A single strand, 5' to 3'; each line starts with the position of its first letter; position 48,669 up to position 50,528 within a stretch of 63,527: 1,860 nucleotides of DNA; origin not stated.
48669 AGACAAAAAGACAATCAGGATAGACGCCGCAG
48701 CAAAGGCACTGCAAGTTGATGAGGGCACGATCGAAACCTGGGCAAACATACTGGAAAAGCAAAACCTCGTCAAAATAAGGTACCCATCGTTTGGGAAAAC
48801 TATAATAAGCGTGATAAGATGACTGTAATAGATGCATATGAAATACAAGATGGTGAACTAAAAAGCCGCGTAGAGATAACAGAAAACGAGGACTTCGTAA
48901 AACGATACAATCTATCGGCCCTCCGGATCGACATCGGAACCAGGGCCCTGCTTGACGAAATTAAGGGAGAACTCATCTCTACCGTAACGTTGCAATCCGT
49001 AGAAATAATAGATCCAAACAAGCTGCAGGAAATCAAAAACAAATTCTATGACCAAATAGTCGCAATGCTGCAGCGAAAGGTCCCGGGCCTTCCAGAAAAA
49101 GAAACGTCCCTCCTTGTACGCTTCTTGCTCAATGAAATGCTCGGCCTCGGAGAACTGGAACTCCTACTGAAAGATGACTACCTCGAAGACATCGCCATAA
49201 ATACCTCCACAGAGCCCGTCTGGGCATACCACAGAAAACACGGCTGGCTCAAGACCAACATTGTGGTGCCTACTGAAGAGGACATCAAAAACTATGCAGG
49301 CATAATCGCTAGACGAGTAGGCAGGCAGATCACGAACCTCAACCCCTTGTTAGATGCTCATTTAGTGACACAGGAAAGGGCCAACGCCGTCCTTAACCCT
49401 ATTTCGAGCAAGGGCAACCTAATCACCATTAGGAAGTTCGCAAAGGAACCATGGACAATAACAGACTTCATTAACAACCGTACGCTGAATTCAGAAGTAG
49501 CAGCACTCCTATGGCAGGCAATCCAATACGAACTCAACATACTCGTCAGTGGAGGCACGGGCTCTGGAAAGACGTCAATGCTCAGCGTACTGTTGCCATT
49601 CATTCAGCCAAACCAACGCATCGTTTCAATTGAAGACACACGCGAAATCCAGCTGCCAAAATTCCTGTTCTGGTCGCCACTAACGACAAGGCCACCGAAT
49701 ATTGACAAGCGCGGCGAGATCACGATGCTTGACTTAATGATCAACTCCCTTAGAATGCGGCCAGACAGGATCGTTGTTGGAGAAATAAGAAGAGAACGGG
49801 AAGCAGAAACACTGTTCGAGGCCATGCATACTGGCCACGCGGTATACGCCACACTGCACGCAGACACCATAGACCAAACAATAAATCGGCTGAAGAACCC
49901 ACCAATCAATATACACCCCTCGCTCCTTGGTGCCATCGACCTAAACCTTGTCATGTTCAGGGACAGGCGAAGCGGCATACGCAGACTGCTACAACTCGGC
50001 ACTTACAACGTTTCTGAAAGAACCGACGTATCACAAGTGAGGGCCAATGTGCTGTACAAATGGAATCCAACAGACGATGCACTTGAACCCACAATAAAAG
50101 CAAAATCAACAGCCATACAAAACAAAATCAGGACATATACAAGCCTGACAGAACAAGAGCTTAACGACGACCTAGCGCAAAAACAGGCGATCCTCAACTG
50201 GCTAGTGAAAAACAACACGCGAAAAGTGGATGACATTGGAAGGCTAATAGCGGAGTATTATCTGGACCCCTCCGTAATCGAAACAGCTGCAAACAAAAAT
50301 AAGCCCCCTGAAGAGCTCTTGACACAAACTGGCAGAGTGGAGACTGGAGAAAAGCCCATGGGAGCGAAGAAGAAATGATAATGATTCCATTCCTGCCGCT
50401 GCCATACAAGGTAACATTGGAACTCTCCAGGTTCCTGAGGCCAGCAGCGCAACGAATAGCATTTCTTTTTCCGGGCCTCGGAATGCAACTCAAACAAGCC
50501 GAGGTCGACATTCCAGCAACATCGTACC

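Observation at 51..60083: A dispersed family of at least 14 small orphan genes that all start Met-Trp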

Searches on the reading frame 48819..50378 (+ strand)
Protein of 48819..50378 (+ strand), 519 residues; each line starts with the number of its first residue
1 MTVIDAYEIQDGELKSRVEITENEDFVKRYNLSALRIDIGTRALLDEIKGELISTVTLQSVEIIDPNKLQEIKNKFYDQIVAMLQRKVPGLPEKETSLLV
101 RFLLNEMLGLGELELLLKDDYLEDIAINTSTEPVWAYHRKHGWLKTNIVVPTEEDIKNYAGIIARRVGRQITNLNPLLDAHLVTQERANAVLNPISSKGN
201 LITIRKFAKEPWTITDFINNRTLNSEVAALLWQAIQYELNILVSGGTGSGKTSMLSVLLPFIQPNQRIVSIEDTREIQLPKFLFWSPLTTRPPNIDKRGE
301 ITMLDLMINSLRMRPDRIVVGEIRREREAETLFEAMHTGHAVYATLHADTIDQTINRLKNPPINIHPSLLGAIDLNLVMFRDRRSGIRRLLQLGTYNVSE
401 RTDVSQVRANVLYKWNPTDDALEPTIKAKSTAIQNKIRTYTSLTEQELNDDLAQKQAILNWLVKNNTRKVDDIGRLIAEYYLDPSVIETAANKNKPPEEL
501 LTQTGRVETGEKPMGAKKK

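Call 8: search_protein_families(library=pfam, proteins=[window:48819-50378:+], max_evalue=0.00001)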
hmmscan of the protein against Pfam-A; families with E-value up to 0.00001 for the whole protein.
window:48819-50378:+ (519 aa): 1 family
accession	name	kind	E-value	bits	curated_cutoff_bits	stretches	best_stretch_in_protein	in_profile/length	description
PF00437.27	T2SSE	-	5.5e-35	121.1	24.9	1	194-360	100-257/370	Type II/IV secretion system protein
